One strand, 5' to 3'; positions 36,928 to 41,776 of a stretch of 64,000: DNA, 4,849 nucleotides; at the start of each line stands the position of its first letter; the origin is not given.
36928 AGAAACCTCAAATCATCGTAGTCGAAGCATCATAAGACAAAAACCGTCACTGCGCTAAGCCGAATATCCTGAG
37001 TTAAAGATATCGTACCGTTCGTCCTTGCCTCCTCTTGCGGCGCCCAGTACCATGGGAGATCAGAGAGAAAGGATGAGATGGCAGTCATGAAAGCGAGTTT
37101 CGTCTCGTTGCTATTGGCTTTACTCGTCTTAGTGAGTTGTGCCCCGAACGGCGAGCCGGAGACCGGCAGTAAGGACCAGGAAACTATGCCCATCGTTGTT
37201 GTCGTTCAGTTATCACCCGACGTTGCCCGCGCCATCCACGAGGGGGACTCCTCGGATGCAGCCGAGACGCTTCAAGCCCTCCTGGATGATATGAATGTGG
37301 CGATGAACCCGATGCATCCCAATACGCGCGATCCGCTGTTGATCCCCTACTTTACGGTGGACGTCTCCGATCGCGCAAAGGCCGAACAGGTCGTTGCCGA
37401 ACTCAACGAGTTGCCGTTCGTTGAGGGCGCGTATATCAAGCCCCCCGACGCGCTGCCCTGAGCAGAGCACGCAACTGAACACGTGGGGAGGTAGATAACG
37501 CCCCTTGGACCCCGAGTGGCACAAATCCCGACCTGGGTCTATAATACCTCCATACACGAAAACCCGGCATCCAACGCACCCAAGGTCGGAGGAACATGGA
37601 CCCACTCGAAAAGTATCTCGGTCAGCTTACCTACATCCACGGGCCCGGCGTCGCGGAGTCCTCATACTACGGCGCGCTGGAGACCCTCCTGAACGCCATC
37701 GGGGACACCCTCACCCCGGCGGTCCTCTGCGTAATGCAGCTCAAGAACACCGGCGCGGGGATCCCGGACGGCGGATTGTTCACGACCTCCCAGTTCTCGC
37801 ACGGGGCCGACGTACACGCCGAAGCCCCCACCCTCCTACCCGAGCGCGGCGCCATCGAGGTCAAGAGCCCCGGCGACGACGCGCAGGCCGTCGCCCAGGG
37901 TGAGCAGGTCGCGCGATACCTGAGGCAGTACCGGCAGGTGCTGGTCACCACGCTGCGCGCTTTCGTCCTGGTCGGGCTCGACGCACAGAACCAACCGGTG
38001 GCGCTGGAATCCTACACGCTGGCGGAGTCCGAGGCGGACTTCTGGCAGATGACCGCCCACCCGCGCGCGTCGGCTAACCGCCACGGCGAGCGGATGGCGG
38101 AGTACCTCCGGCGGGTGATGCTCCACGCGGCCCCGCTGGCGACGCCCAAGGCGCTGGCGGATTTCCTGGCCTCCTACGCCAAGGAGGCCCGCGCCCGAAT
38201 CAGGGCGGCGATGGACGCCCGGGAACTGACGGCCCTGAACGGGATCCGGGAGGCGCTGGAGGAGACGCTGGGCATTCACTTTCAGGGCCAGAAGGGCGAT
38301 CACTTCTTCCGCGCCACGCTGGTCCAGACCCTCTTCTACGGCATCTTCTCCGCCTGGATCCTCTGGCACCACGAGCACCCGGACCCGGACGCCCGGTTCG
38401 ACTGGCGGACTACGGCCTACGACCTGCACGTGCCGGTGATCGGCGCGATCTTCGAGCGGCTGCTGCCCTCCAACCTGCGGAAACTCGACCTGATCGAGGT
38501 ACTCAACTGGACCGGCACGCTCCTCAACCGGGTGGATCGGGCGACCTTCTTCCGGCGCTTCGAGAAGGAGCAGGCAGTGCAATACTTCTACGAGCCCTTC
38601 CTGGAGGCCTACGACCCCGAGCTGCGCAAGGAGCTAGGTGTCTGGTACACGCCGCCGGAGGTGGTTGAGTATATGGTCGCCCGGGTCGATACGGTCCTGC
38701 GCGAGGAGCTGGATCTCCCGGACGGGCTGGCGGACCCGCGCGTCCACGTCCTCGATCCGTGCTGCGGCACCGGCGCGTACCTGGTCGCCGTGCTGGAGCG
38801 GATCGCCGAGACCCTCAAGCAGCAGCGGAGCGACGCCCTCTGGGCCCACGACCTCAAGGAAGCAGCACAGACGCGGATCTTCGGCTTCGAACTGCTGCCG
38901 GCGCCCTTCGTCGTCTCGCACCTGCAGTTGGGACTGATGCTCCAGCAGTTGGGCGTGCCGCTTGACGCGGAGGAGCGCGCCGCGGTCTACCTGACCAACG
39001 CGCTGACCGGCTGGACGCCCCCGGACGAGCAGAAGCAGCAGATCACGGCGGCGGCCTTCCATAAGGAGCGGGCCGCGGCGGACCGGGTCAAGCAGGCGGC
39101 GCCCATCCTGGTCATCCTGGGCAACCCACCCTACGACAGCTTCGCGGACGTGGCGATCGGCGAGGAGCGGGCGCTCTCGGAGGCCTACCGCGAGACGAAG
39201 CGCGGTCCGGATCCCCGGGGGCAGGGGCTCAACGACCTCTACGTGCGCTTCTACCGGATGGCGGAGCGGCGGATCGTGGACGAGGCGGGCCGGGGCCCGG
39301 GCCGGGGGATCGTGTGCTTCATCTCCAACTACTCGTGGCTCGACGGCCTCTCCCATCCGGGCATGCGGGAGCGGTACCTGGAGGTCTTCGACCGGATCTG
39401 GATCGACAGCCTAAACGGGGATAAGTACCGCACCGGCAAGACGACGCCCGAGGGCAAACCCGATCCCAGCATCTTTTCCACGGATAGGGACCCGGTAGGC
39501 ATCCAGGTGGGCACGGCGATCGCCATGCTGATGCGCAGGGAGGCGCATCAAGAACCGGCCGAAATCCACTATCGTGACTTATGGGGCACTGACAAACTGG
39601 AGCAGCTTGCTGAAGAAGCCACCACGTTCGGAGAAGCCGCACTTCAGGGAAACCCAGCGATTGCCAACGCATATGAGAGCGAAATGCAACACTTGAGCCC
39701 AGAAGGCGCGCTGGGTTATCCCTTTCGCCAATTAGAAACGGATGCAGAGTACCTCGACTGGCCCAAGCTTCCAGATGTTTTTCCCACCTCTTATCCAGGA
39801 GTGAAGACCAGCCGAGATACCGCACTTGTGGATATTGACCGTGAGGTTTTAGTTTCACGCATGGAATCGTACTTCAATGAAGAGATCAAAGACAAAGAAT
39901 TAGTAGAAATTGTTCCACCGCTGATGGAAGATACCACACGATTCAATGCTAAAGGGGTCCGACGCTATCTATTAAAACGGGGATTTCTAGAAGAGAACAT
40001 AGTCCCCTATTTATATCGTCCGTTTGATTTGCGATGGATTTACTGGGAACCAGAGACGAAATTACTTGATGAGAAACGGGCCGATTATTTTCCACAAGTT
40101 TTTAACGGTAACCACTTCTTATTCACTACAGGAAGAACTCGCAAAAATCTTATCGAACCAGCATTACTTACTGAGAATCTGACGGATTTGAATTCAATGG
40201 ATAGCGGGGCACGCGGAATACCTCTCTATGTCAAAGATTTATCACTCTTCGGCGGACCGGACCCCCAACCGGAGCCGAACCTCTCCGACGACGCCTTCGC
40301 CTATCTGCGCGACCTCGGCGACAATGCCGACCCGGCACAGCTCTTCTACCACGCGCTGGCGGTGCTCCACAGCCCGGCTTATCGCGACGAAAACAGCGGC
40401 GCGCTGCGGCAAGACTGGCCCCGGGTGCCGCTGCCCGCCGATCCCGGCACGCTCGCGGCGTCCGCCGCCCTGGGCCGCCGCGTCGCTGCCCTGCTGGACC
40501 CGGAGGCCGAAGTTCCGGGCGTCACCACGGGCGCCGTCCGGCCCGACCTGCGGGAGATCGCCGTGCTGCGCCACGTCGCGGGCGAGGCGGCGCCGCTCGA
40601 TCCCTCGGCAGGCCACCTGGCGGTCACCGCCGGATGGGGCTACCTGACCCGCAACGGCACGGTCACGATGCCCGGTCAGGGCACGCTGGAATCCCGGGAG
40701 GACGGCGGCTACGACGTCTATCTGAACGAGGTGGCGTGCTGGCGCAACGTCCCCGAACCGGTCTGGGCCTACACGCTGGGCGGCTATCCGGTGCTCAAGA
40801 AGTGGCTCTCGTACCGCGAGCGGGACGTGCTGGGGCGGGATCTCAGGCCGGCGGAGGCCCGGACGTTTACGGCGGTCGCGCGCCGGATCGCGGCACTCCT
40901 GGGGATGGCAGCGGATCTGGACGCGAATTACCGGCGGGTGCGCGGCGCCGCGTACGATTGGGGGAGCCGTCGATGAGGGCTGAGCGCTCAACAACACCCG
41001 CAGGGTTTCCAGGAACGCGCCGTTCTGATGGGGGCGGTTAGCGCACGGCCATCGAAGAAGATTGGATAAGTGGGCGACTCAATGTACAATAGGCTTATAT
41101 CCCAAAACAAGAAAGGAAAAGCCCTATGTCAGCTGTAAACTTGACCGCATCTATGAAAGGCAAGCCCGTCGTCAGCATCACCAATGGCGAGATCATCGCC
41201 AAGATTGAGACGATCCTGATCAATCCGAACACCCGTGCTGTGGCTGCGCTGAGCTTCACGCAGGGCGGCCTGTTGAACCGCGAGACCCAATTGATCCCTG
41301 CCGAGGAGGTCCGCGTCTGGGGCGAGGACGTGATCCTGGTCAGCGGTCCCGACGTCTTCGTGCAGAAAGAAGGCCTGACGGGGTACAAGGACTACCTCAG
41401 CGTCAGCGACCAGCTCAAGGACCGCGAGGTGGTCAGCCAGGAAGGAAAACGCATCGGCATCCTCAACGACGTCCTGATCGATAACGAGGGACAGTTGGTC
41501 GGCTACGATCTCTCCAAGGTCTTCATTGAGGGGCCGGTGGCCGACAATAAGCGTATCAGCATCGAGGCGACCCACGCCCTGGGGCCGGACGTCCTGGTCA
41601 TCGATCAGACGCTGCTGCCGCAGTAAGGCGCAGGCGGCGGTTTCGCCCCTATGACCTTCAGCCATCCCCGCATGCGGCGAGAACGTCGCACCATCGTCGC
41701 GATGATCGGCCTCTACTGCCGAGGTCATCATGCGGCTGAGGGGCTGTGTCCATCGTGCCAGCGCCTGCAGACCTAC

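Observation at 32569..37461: Subtilase locus: an S8 protease with extra N- and C-terminal domains, followed by stand-alone paralogues of both domains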

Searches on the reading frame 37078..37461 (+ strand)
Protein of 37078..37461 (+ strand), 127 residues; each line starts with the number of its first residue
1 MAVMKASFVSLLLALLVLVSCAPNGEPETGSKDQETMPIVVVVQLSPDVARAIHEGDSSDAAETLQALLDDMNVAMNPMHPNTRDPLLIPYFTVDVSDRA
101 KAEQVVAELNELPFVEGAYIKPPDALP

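Call 3: search_protein_families(library=pfam, proteins=[window:37078-37461:+], max_evalue=0.1)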
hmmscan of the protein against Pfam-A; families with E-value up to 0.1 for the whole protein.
window:37078-37461:+ (127 aa): 1 family
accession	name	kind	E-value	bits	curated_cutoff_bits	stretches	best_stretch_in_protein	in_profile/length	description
PF00443.35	UCH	-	0.034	14.2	23.9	1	48-103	78-135/254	Ubiquitin carboxyl-terminal hydrolase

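Call 4: search_protein_families(library=ncbifam, proteins=[window:37078-37461:+], max_evalue=0.1)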
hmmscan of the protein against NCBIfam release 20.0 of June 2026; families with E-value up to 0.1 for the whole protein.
window:37078-37461:+ (127 aa): 0 families

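Call 9: search_protein_families(library=padloc, proteins=[window:37078-37461:+], max_evalue=0.01)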
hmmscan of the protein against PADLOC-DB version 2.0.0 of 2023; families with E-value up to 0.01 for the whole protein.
window:37078-37461:+ (127 aa): 0 families

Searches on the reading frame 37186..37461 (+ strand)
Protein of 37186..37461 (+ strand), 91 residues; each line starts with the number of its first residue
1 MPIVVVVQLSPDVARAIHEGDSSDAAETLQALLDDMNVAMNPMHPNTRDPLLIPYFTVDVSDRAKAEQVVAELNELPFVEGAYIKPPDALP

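Call 49: find_homologous_proteins(query=A5, max_evalue=0.001)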
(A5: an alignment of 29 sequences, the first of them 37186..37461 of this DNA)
Query A5 (29 sequences) (91 aa, profile of the alignment): 102 proteins with E <= 0.001 among 3062 candidates.
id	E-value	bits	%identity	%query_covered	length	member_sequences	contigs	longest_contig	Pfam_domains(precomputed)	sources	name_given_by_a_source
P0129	6.4e-31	124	46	98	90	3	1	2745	-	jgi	jgi:hypothetical protein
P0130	2.5e-30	123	48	96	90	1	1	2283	-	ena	-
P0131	4.1e-29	119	40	100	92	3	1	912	-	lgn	-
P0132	6.3e-29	118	41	98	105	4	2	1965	-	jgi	jgi:hypothetical protein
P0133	6.3e-29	118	45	100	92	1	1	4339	-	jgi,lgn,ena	-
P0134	8.6e-29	118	40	96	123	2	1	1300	-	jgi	jgi:hypothetical protein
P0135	1.1e-28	117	45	96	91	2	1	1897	-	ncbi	ncbi:MAG: hypothetical protein ACRD6N_07665 [Pyrinomonadaceae bacterium]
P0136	3.1e-28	116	40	98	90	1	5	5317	-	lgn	-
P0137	4.1e-28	115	42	96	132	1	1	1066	-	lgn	-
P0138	5.4e-28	115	43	96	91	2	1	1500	-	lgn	-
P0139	7.5e-28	115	40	98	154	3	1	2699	-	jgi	jgi:hypothetical protein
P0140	1.1e-27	114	44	96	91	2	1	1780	-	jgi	jgi:hypothetical protein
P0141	1.2e-27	114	45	96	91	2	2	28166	-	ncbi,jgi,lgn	-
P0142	2.0e-27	113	41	96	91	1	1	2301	-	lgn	-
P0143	2.1e-27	113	49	96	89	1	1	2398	-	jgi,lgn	jgi:hypothetical protein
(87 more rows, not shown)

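Call 80: search_protein_families(library=pfam, alignment_id=A5, max_evalue=1)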
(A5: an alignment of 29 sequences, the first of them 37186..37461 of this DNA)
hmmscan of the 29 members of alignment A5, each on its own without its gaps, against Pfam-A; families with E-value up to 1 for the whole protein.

A. member 1, window:37186-37461:+ (91 aa): 3 families
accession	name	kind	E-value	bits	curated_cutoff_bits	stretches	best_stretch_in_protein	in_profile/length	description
PF00443.35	UCH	-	0.037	14.1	23.9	1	14-68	80-136/254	Ubiquitin carboxyl-terminal hydrolase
PF13291.12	ACT_4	-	0.13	13.4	27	1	36-80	30-76/80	ACT domain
PF01842.31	ACT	-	0.21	11.9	27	0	52-77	40-65/66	ACT domain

B. families by the number of members that match (of 29 scanned): 16 families
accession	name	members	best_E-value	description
PF13291.12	ACT_4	6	0.0023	ACT domain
PF08734.17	GYD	2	0.0015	GYD domain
PF22148.1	Fervidolysin_NPro-like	2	0.045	Fervidolysin N-terminal prodomain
PF02536.19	mTERF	1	0.0087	mTERF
PF20060.4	DUF6459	1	0.015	Family of unknown function (DUF6459)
PF21770.3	MgtC_SapB_C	1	0.027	MGTC/SAPB C-terminal domain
PF10867.13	DUF2664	1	0.03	Protein of unknown function (DUF2664)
PF00443.35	UCH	1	0.037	Ubiquitin carboxyl-terminal hydrolase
PF08681.18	TacA1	1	0.064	Antitoxin TacA 1-like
PF25212.1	HVO_A0114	1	0.079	HVO_A0114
PF21176.3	RecR_HhH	1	0.12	RecR, helix-hairpin-helix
PF04165.18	DUF401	1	0.17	Protein of unknown function (DUF401)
PF04794.17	YdjC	1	0.17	YdjC-like protein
PF25545.1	DUF7924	1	0.18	Domain of unknown function (DUF7924)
PF22677.2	Ble-like_N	1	0.2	Bleomycin resistance protein-like N-terminal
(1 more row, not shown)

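Call 81: search_solved_structures(query=A5, max_evalue=10)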
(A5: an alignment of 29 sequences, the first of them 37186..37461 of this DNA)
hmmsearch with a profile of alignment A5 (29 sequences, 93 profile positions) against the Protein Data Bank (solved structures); distinct sequences matched with E-value up to 10: 17.
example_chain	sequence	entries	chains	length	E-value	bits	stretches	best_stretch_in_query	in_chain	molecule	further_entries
8gji_A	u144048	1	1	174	0.0032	21.2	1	5-77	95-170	GCG binder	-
2w29_A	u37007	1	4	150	0.11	16.2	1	28-91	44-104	PROBABLE TRANSCRIPTIONAL REGULATORY PROTEIN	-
2qz8_A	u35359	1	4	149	0.11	16.2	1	27-91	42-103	Probable transcriptional regulatory protein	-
2vbw_A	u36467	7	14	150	0.11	16.2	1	28-91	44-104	TRANSCRIPTIONAL REGULATORY PROTEIN | PROBABLE TRANSCRIPTIONAL REGULATORY PROTEIN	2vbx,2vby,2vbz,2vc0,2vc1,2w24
2ivm_A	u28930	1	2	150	0.13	16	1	28-91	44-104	TRANSCRIPTIONAL REGULATORY PROTEIN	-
7osu_A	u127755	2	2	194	0.14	15.9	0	55-85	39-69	sTIM11noCys-SB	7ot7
2w25_A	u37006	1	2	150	0.17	15.7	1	28-86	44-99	PROBABLE TRANSCRIPTIONAL REGULATORY PROTEIN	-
4y6w_A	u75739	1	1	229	0.34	14.7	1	11-79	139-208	NaB(AB)3ACb - light chain TPR-like repeats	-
4y6c_A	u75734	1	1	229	0.35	14.6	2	11-79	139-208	ANSERINA PUTATIVE KINESIN LIGHT chain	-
4u9r_A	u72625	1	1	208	0.38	14.5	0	68-88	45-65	CzcP cation efflux P1-ATPase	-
2e1a_A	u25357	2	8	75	0.39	14.5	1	57-86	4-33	75aa long hypothetical regulatory protein AsnC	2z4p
2cvi_A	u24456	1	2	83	0.43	14.3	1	57-86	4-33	75aa long hypothetical regulatory protein AsnC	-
7osv_A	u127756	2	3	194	0.47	14.2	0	55-85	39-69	DeNovoTIM6-SB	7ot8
2ko1_A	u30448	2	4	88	0.61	13.8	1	27-81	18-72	GTP pyrophosphokinase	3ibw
5j10_A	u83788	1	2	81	0.67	13.7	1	9-61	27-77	peptide design 2L4HC2_24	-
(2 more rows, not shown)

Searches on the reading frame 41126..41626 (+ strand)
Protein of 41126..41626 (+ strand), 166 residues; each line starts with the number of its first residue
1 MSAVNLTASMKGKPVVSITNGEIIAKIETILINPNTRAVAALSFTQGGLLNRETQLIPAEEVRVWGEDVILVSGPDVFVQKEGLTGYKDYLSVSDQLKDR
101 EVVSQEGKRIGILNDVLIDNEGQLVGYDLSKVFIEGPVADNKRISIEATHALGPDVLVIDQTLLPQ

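Call 83: search_protein_families(library=pfam, proteins=[window:41126-41626:+], max_evalue=1)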
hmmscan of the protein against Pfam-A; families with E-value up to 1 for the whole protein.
window:41126-41626:+ (166 aa): 2 families
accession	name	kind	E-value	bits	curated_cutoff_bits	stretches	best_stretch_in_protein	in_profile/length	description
PF05239.21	PRC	-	4.1e-15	56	21.2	2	9-72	8-72/78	PRC-barrel domain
PF25087.1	GMPPB_C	-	0.037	14.2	39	1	13-71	26-83/110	GMPPB C-terminal domain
